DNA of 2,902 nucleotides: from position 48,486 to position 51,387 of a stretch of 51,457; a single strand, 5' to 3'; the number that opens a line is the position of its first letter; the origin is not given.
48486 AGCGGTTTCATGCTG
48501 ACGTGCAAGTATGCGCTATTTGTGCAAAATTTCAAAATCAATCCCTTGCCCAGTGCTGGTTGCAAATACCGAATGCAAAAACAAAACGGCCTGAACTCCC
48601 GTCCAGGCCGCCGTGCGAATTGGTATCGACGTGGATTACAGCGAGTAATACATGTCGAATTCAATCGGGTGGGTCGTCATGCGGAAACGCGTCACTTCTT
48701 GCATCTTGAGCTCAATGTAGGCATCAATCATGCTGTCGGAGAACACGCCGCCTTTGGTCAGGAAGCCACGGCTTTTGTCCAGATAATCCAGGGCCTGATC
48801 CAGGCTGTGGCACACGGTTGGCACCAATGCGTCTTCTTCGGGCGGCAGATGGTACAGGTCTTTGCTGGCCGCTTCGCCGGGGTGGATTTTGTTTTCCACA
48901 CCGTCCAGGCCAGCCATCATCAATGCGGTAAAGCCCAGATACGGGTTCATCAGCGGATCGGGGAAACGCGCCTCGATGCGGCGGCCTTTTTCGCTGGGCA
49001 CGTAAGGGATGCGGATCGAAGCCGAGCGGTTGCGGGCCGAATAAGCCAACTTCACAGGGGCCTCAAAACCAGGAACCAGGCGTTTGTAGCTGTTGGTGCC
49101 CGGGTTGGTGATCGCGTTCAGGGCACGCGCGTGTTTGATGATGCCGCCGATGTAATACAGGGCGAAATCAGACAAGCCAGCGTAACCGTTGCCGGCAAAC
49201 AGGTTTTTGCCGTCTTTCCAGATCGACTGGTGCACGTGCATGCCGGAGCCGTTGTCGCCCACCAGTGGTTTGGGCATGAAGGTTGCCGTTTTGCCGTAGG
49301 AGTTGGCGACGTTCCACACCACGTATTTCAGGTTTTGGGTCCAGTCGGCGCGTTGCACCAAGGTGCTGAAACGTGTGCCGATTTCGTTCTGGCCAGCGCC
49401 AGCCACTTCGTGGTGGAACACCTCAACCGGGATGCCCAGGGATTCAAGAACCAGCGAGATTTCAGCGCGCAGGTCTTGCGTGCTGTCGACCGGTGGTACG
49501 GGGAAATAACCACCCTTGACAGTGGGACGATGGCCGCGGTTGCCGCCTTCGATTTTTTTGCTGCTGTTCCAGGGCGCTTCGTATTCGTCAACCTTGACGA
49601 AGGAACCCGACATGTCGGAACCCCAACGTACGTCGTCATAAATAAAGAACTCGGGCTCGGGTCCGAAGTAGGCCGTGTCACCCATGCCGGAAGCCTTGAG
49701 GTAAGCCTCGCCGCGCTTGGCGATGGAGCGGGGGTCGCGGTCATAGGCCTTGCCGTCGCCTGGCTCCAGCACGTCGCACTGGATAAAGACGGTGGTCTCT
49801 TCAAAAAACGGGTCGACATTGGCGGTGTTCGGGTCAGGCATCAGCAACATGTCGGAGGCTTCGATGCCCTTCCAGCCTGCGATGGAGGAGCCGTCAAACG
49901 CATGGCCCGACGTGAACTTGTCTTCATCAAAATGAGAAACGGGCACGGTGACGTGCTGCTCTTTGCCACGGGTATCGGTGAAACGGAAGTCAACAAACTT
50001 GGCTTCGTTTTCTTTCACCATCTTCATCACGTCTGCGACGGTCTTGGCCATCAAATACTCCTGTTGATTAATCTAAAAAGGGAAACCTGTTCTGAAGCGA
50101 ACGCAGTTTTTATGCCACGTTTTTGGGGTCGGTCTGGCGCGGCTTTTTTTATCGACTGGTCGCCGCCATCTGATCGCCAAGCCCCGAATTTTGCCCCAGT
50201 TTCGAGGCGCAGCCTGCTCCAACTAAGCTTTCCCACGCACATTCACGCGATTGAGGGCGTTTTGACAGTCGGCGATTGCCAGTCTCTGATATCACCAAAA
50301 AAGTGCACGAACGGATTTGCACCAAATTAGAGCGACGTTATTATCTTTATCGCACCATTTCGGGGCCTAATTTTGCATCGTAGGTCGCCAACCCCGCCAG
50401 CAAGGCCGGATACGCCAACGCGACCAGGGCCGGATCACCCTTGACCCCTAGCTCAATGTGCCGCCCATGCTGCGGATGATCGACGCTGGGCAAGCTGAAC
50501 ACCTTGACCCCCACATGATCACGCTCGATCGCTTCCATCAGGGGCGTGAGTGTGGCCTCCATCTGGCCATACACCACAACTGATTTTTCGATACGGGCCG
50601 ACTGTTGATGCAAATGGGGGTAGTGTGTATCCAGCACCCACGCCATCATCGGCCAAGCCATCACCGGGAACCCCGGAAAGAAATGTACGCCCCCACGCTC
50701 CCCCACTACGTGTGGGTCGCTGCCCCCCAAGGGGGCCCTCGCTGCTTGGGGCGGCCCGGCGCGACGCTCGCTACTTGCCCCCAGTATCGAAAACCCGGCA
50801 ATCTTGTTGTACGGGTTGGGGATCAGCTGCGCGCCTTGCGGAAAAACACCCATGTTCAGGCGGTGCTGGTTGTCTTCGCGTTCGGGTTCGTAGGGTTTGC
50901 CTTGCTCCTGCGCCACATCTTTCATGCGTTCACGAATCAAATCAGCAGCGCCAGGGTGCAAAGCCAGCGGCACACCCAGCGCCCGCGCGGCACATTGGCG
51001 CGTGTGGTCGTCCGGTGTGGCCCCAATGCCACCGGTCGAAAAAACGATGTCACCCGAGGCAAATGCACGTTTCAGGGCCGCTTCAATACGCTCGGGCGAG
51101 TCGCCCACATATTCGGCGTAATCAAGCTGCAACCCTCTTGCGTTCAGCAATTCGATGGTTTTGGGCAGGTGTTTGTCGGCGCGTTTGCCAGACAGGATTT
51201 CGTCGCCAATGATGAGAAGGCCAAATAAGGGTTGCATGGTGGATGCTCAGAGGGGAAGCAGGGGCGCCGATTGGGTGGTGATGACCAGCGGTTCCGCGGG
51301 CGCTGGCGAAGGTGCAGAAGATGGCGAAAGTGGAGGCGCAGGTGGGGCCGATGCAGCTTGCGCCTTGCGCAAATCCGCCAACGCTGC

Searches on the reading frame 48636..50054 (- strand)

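Call 28: search_protein_families(library=pfam, proteins=[window:48636-50054:-], max_evalue=0.00001)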
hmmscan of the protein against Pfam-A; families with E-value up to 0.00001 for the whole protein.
window:48636-50054:- (472 aa): 2 families
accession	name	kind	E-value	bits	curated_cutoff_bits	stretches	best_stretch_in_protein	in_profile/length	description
PF00120.29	Gln-synt_C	-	3.4e-134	447.7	24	1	106-469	2-344/344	Glutamine synthetase, catalytic domain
PF03951.24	Gln-synt_N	-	4.8e-31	106.6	33.4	1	18-98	2-82/82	Glutamine synthetase, beta-Grasp domain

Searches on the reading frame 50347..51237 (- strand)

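Call 28: search_protein_families(library=pfam, proteins=[window:50347-51237:-], max_evalue=0.00001)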
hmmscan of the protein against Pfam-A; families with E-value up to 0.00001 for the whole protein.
window:50347-51237:- (296 aa): 1 family
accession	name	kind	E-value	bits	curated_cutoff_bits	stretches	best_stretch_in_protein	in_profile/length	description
PF00994.29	MoCF_biosynth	-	1e-25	90.5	26.6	1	7-202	2-138/144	Probable molybdopterin binding domain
